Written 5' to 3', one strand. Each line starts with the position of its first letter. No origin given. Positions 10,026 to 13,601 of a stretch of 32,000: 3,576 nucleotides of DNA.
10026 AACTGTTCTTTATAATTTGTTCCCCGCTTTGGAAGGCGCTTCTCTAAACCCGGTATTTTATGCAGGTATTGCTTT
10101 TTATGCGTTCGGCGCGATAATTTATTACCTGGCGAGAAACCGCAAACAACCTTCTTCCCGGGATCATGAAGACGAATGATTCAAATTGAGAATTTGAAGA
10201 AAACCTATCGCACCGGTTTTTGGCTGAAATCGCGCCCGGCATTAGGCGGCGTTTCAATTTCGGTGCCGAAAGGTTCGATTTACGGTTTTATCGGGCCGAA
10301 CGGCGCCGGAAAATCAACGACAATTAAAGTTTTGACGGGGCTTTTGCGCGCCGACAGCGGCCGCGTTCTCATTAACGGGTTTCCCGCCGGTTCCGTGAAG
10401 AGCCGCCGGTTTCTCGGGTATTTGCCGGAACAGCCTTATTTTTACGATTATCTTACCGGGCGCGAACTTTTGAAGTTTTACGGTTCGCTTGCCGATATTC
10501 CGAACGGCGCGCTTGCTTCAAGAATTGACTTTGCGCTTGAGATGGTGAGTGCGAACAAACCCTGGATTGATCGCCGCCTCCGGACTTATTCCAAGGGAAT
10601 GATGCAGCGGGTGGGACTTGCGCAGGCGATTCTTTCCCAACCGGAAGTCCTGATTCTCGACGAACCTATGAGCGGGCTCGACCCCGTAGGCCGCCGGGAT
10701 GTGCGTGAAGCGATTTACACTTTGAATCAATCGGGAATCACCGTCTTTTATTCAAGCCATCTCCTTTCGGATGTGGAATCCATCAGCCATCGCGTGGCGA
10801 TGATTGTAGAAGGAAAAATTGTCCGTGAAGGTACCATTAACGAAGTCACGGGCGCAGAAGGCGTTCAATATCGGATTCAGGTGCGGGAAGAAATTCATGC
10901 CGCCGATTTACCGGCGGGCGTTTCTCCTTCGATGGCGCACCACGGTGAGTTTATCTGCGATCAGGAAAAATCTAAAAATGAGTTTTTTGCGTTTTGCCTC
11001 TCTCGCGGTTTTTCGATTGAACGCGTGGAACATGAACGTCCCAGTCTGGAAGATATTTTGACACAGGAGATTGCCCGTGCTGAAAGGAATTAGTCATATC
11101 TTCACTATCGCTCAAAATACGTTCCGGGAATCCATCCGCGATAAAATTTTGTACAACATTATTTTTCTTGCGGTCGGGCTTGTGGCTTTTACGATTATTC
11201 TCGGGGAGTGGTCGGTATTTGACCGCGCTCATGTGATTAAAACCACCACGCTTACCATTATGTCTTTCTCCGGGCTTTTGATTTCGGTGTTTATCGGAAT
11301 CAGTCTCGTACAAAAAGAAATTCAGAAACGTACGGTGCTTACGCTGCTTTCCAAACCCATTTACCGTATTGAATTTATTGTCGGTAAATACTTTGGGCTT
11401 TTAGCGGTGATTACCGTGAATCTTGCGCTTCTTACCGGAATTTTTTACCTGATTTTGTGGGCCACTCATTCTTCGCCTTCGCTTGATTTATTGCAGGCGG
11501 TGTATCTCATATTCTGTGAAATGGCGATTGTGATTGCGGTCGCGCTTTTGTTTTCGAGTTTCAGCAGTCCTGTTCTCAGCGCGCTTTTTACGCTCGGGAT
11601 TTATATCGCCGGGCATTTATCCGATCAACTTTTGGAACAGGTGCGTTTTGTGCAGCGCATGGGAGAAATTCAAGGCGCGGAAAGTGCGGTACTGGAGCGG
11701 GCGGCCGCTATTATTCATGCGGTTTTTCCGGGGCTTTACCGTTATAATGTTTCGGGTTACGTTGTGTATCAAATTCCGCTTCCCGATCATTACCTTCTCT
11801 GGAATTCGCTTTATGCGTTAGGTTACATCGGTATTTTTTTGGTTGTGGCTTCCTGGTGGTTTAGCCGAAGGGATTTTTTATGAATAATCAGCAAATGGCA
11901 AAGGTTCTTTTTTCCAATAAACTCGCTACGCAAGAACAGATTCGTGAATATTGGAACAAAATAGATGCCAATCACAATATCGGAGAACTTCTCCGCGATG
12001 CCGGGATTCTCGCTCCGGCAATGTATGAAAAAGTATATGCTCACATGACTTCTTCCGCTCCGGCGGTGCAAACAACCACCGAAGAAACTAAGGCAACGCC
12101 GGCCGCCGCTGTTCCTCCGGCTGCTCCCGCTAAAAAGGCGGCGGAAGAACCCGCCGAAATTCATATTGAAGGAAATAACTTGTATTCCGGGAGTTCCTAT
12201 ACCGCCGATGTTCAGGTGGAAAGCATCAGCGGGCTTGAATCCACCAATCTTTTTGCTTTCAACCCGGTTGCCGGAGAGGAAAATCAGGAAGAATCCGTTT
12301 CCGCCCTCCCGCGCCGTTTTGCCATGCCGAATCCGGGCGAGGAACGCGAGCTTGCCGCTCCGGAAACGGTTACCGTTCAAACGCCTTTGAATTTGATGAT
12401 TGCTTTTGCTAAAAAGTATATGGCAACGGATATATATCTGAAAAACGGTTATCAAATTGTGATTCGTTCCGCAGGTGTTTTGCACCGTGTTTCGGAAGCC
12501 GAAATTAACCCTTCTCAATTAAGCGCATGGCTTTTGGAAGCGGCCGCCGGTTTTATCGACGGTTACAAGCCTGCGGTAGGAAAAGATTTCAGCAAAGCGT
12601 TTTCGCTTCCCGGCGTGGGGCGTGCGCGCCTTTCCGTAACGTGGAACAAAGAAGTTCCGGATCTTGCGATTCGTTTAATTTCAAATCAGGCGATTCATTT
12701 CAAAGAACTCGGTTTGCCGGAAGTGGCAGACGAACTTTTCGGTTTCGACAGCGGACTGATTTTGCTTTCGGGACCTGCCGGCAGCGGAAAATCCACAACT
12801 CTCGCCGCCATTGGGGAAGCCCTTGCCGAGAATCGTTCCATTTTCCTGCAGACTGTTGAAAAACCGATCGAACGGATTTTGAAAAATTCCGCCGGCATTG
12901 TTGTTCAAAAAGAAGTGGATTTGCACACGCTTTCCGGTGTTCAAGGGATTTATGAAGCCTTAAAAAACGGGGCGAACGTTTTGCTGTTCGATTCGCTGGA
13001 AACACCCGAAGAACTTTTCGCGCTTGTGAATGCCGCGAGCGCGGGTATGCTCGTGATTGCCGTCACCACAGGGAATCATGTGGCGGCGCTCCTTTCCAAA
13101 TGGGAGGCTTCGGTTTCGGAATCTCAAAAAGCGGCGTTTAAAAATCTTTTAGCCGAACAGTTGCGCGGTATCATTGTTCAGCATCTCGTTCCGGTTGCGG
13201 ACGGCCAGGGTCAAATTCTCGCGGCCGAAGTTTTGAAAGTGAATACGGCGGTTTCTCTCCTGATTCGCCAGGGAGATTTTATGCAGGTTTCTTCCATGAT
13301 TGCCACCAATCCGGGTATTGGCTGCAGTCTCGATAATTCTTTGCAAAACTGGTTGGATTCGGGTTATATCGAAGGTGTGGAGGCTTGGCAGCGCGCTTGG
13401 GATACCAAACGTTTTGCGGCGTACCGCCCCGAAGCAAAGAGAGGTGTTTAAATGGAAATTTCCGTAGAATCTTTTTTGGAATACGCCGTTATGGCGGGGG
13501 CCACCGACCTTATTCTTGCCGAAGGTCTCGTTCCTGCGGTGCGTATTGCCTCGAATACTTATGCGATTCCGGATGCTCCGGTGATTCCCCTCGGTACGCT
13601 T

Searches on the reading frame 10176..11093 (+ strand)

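Call 54: search_protein_families(library=pfam, proteins=[window:10176-11093:+], max_evalue=0.0001)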
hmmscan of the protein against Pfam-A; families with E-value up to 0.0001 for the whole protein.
window:10176-11093:+ (305 aa): 2 families
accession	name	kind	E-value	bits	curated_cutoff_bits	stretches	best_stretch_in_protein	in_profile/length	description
PF00005.33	ABC_tran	-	6.6e-27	95.2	25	1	24-165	2-136/137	ABC transporter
PF13304.12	AAA_21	-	4.8e-11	43.7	27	0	136-195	236-298/304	AAA domain, putative AbiEii toxin, Type IV TA system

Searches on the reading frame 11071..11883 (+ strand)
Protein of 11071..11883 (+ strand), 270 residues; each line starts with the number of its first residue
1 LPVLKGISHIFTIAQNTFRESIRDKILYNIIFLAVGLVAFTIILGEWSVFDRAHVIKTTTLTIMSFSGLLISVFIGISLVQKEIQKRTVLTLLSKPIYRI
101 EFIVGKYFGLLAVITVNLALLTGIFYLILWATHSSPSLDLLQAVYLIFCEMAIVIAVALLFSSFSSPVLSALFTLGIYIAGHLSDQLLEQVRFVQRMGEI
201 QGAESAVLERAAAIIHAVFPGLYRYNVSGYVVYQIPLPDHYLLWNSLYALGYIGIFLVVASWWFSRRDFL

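Call 54: search_protein_families(library=pfam, proteins=[window:11071-11883:+], max_evalue=0.0001)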
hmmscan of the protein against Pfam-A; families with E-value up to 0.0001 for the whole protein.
window:11071-11883:+ (270 aa): 1 family
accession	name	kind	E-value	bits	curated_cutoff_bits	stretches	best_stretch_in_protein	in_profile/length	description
PF12679.13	ABC2_membrane_2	-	3.8e-10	39.9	27.2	1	12-200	2-215/283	ABC-2 family transporter protein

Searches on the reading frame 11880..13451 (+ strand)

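Call 54: search_protein_families(library=pfam, proteins=[window:11880-13451:+], max_evalue=0.0001)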
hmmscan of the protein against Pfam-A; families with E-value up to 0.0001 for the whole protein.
window:11880-13451:+ (523 aa): 3 families
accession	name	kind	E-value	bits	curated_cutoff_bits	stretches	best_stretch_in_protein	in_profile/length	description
PF00437.27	T2SSE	-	4.6e-13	49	24.9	1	169-441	11-282/370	Type II/IV secretion system protein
PF25199.1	nSTAND_NTPase5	-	3.1e-05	24.2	34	0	293-322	43-74/145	Novel STAND NTPase 5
PF13191.12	AAA_16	-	3.7e-05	24.7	32.6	1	290-328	23-61/167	AAA ATPase domain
